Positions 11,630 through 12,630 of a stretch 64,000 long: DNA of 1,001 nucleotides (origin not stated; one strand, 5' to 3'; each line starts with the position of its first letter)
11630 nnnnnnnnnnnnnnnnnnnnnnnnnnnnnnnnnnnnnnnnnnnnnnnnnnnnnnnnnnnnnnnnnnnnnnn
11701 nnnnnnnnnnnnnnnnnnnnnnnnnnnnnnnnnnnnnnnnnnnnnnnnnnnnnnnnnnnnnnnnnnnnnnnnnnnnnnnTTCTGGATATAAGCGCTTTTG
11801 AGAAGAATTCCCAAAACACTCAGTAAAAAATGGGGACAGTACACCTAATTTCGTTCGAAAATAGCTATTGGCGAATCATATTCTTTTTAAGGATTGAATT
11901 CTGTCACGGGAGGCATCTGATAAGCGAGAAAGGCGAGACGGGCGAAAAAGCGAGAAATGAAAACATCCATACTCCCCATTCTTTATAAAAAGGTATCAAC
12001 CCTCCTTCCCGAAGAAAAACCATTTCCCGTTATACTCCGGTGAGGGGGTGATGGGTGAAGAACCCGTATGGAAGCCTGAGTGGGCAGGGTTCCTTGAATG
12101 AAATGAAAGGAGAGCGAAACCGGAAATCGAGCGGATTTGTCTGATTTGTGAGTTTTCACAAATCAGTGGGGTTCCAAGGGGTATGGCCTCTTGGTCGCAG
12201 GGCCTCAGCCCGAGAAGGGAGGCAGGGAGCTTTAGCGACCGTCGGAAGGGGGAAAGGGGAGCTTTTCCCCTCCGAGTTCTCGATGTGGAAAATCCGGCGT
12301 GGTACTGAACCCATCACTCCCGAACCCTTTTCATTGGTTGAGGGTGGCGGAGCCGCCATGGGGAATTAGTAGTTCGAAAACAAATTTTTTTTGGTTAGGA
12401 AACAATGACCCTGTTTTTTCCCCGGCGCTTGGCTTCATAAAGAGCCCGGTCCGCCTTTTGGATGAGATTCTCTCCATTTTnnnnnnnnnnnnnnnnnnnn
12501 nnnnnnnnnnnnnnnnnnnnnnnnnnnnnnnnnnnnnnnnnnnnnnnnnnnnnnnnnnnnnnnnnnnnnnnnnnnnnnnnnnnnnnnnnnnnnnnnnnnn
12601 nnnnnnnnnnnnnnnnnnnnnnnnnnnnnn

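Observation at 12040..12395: GC-rich ~300-nt structured element between convergent trpB2 and diguanylate cyclase genes: candidate novel or unclassified ncRNA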

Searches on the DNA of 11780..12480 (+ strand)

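Call 4: search_rna_families(source=window, start=11780, end=12480, threshold=evalue, max_evalue=10, show_alignments=3)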
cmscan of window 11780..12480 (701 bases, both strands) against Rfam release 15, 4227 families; matches with E-value up to 10: 2.
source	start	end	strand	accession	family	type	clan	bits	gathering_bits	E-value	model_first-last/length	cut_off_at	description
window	12160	12230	+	RF02937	Clostridiales-2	Gene; sRNA;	-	16.2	58.6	0.6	1-82/82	no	Clostridiales-2 RNA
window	11883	12046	+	RF01822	RsaJ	Gene; sRNA;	-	11.8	100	3.6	52-197/287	no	RNA Staph. aureus A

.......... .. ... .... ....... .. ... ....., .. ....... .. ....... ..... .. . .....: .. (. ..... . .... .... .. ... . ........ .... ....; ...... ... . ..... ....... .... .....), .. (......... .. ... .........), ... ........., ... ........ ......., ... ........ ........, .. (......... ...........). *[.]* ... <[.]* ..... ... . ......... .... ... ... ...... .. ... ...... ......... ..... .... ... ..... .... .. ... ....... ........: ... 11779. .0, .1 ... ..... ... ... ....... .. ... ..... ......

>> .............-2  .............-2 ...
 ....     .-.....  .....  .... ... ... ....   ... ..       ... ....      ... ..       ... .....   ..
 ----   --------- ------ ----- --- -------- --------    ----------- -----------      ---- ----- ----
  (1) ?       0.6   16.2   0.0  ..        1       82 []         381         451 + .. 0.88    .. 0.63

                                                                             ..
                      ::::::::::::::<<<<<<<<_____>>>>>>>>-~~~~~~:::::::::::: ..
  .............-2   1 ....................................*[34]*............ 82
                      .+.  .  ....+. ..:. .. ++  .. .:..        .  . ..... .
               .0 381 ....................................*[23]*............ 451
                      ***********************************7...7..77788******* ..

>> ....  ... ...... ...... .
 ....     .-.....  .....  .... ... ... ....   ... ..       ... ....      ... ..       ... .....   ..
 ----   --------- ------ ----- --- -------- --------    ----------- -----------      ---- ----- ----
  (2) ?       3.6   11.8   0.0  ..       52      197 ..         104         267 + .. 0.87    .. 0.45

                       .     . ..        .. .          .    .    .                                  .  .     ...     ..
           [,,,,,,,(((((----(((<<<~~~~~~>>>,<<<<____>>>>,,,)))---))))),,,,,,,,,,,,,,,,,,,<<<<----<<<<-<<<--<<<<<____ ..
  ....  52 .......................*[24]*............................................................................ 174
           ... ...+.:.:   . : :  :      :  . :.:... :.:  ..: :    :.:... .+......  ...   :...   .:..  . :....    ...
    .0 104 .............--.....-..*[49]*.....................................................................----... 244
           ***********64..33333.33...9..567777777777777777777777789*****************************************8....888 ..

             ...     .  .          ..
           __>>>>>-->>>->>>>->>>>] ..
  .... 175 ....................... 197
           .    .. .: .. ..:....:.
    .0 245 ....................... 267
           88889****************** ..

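Call 31: search_dna_similar(query=window:12040-12326:+, collection=plasmids, mode=distant, max_evalue=0.01)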
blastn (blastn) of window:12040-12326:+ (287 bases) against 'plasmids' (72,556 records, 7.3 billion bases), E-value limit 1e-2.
No match.

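Call 32: search_dna_similar(query=window:12040-12326:+, collection=phages, mode=distant, max_evalue=0.01)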
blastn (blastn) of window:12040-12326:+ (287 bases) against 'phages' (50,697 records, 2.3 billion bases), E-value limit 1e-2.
No match.

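Call 44: search_rna_families(sources=[L084, L085, L086], threshold=gathering)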
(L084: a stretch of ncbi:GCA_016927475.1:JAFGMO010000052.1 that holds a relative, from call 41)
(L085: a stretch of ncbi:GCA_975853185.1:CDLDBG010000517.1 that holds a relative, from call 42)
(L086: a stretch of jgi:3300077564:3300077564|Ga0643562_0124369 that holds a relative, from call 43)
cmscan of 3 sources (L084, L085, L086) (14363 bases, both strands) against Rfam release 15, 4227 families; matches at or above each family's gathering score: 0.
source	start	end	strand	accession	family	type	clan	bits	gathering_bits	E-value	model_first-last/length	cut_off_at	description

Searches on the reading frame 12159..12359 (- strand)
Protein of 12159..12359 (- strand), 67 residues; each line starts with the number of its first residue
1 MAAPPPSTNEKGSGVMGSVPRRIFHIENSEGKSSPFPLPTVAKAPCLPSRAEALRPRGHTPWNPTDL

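Call 36: search_protein_representatives(protein=window:12159-12359:-)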
Query: 67 residues. Proteins with E-value up to 0.001 (for the whole library): 11; up to 1e-10: 0; up to 1e-30: 0. The best 11 are listed.
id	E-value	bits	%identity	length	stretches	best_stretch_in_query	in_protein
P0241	1.2e-08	50.7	68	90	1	24-64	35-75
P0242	6.3e-08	48.5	49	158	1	5-67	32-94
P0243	2.8e-05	40.1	62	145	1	27-65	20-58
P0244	3.8e-05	39.7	48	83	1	16-65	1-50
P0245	4.7e-05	39.4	69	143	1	29-67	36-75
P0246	5.1e-05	39.3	46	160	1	10-65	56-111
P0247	5.5e-05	39.2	69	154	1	29-67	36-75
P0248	1.9e-04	37.5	61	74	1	30-67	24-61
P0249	2.4e-04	37.1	47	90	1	16-66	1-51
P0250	4.6e-04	36.3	49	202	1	18-65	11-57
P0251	9.7e-04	35.2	59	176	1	29-65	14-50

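Call 40: find_homologous_proteins(query=A2, max_evalue=0.001)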
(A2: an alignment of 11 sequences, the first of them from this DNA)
Query A2 (11 sequences) (58 aa, profile of the alignment): 15 proteins with E <= 0.001 among 8000 candidates.
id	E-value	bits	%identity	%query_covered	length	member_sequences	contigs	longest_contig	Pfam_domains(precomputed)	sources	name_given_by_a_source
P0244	6.4e-24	101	49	84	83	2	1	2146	-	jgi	jgi:hypothetical protein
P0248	3.0e-23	99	62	64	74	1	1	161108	-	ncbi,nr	ncbi:MAG: hypothetical protein JXB26_10245 [Candidatus Aminicenantes bacterium]|nr:hypothetical prot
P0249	7.7e-22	94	48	90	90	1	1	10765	-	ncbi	-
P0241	1.8e-21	93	70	69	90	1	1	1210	-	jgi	jgi:hypothetical protein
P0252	2.4e-8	51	43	64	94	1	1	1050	-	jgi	jgi:hypothetical protein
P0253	2.7e-8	51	48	50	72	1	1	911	-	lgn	-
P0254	4.7e-8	50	44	55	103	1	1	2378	-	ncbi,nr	ncbi:MAG: hypothetical protein FJY81_04790 [Candidatus Aminicenantes bacterium]|nr:hypothetical prot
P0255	1.4e-7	49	46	60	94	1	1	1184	-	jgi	jgi:hypothetical protein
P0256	3.1e-7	47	51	60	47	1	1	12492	-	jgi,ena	-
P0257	8.2e-7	46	42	62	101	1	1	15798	-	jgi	jgi:hypothetical protein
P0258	2.3e-6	45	47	52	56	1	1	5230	-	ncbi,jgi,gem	-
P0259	3.5e-6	44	45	53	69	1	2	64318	-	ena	-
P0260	1.7e-5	42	50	66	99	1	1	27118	-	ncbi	-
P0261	2.7e-4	38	67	21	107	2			-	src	-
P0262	8.1e-4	37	38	62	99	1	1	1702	-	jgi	-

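Call 41: find_encoding_contigs(protein=P0248, flank=4000, max_places=3)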
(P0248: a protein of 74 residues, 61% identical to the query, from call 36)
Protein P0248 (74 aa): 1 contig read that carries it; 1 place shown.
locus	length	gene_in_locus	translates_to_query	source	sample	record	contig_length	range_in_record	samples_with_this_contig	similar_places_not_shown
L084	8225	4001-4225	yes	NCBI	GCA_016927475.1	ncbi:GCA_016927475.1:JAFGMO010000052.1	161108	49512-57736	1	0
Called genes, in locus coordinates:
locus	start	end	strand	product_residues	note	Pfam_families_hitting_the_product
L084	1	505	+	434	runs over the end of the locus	PF01546:Peptidase_M20, PF07687:M20_dimer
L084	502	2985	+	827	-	PF13567:DUF4131, PF03772:Competence, PF00753:Lactamase_B, PF12706:Lactamase_B_2 (weak)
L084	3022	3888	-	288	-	-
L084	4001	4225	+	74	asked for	-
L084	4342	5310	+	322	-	PF02606:LpxK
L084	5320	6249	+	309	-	PF03279:Lip_A_acyltrans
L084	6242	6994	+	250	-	PF01138:RNase_PH, PF03725:RNase_PH_C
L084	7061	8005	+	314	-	PF01073:3Beta_HSD, PF01370:Epimerase, PF02719:Polysacc_synt_2, PF04321:RmlD_sub_bind, PF16363:GDP_Man_Dehyd, PF07993:NAD_binding_4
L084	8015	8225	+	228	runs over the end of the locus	PF00535:Glycos_transf_2, PF10111:Glyco_tranf_2_2 (weak)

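Call 42: find_encoding_contigs(protein=P0249, flank=4000, max_places=3)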
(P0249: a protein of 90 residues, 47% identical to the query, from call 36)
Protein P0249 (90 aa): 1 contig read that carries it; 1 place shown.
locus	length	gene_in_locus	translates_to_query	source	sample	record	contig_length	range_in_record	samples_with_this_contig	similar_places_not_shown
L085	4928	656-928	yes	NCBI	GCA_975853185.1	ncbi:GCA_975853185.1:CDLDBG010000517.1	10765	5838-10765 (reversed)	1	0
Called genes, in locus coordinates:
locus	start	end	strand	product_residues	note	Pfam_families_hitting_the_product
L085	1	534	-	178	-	?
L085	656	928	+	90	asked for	-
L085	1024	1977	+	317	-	PF01170:UPF0020 (weak), PF08123:DOT1 (weak), PF06325:PrmA, PF13847:Methyltransf_31, PF08241:Methyltransf_11 (weak), PF13649:Methyltransf_25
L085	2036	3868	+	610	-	PF09972:DUF2207, PF20990:DUF2207_C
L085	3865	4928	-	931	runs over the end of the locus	PF22494:choice_anch_I (faint), PF04185:Phosphoesterase (faint)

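Call 43: find_encoding_contigs(protein=P0241, flank=4000, max_places=3)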
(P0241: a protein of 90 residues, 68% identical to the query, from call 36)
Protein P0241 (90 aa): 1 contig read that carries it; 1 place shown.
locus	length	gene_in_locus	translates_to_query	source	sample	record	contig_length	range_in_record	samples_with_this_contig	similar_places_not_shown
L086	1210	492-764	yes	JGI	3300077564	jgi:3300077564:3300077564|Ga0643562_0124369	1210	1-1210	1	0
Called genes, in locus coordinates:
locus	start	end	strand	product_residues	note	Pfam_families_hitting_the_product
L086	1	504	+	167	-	?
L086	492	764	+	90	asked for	-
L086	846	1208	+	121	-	?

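Call 48: find_encoding_contigs(protein=P0254, flank=4000, max_places=3)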
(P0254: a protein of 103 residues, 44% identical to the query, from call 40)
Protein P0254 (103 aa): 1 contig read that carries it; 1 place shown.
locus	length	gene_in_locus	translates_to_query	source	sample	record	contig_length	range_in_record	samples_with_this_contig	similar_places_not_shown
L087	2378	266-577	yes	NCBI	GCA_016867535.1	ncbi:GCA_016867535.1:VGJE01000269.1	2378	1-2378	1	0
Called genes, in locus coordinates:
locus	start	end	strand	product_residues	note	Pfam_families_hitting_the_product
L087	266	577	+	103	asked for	-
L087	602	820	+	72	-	-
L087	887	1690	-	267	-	PF00106:adh_short, PF08659:KR (weak), PF13460:NAD_binding_10, PF13561:adh_short_C2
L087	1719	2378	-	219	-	PF04055:Radical_SAM (faint), PF13186:SPASM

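Call 49: search_protein_families(library=pfam, proteins=[P0254, P0255, P0253, P0252, P0257, P0260], max_evalue=1)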
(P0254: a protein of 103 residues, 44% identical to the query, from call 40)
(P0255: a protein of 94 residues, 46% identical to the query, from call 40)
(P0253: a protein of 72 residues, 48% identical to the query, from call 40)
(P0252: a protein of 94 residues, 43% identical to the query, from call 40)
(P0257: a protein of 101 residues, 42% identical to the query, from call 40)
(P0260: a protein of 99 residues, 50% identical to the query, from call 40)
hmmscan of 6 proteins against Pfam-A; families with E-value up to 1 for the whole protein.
P0254 (103 aa): 1 family
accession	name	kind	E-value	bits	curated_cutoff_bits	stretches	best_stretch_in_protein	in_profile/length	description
PF04986.18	Y2_Tnp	-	0.0068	16.9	20.9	1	3-52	116-167/183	Putative transposase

P0255 (94 aa): 1 family
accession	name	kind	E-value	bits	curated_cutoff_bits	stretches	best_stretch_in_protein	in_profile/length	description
PF04986.18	Y2_Tnp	-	0.043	14.3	20.9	1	3-52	116-167/183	Putative transposase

P0253 (72 aa): 0 families

P0252 (94 aa): 0 families

P0257 (101 aa): 0 families

P0260 (99 aa): 0 families
